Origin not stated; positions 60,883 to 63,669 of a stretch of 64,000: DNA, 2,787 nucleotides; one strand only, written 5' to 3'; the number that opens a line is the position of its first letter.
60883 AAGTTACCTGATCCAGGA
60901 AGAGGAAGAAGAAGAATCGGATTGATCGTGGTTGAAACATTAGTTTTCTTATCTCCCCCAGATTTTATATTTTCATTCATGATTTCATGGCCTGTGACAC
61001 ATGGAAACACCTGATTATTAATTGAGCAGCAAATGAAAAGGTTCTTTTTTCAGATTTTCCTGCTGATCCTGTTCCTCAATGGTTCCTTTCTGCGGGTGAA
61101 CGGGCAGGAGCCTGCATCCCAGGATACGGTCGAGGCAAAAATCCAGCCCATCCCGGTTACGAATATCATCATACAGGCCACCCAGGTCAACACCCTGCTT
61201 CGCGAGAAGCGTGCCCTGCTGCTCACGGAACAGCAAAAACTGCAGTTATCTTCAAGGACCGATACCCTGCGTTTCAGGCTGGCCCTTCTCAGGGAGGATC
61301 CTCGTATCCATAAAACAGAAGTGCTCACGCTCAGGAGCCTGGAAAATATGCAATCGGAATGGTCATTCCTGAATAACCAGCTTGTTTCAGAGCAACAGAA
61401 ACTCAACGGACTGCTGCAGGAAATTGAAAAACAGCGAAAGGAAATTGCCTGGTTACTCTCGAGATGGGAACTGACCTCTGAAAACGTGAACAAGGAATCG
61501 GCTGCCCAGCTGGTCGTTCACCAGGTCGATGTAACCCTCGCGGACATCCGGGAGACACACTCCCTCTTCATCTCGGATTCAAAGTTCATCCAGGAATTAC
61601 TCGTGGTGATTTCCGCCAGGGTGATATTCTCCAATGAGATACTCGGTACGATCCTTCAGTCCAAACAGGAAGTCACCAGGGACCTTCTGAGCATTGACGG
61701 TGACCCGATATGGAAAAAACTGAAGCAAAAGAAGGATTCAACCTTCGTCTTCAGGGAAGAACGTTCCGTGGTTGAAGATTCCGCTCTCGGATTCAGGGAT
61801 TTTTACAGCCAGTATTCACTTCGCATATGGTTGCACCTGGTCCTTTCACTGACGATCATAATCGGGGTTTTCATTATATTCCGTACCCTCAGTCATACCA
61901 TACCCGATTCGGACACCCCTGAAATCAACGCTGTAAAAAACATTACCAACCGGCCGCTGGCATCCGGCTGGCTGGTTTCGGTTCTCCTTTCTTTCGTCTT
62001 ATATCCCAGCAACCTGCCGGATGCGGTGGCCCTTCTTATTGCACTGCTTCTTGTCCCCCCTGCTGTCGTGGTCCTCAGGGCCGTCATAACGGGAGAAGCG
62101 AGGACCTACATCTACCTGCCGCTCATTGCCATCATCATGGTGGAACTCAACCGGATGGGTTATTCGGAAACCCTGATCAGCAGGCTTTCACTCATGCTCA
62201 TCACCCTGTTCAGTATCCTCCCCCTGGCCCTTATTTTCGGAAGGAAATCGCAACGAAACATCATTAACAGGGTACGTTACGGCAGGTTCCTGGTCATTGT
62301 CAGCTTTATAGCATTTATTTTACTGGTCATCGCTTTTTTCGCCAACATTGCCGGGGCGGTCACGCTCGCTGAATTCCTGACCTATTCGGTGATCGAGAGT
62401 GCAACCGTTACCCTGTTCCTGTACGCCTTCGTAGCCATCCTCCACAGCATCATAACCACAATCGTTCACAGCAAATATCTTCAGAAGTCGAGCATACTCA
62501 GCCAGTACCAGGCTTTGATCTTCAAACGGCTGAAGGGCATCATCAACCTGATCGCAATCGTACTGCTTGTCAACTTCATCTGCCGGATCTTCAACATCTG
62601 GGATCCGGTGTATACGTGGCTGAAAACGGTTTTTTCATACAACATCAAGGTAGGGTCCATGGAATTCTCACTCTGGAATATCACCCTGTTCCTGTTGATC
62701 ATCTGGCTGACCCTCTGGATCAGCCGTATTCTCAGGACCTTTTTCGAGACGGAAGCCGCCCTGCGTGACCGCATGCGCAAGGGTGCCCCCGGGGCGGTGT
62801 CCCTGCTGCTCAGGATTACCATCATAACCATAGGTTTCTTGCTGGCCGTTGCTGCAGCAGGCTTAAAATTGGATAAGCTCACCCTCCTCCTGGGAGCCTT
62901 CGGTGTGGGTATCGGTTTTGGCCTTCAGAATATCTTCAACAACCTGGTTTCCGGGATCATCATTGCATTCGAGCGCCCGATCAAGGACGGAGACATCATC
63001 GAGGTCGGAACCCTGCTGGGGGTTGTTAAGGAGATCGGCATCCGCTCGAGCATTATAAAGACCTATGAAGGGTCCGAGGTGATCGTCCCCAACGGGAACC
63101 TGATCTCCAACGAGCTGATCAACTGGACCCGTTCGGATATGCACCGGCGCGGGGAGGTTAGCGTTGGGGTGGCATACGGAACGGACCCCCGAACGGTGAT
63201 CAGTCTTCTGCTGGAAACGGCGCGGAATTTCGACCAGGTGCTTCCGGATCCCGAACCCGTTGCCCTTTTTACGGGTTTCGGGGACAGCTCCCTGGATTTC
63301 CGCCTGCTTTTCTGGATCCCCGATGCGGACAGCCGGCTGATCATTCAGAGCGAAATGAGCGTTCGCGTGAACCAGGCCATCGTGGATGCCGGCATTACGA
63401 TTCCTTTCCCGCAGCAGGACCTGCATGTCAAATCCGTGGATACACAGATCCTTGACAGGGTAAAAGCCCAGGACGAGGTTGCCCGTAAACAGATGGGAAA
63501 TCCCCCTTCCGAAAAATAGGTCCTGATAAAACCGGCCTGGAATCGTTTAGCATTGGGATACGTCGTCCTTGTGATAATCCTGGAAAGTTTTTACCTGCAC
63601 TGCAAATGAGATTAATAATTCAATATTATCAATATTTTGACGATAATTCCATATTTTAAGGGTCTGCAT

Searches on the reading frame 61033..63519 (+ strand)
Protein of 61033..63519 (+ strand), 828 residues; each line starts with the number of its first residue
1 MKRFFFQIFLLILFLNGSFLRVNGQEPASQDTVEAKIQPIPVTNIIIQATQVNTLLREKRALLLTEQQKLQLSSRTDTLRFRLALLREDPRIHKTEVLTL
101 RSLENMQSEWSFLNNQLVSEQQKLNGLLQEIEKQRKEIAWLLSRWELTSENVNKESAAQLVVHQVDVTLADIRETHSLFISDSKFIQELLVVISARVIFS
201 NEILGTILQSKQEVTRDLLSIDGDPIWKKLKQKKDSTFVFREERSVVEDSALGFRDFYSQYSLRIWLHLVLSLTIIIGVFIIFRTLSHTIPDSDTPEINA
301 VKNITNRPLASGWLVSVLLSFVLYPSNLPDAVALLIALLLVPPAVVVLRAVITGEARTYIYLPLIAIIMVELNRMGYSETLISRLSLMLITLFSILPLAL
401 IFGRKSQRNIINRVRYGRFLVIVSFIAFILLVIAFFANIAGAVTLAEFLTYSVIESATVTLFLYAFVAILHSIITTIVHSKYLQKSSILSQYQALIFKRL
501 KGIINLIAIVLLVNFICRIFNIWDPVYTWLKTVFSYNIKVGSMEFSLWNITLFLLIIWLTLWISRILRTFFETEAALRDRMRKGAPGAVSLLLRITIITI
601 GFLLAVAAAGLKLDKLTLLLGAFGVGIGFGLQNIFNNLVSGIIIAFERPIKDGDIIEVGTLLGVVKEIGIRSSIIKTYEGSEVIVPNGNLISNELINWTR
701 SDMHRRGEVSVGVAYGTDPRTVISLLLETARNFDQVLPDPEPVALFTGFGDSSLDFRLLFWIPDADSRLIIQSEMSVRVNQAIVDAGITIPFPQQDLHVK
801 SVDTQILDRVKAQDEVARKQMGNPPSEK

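Call 95: search_protein_families(library=pfam, proteins=[window:61033-63519:+], max_evalue=0.00001)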
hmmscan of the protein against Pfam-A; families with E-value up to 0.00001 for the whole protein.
window:61033-63519:+ (828 aa): 2 families
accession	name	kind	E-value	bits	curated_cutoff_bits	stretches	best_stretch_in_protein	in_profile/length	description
PF00924.24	MS_channel_2nd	-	4.7e-20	71.9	20.2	1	633-700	1-68/68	Mechanosensitive ion channel, beta-domain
PF21082.3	MS_channel_3rd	-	3.7e-14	53.3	21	1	708-789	2-87/88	Mechanosensitive ion channel MscS, C-terminal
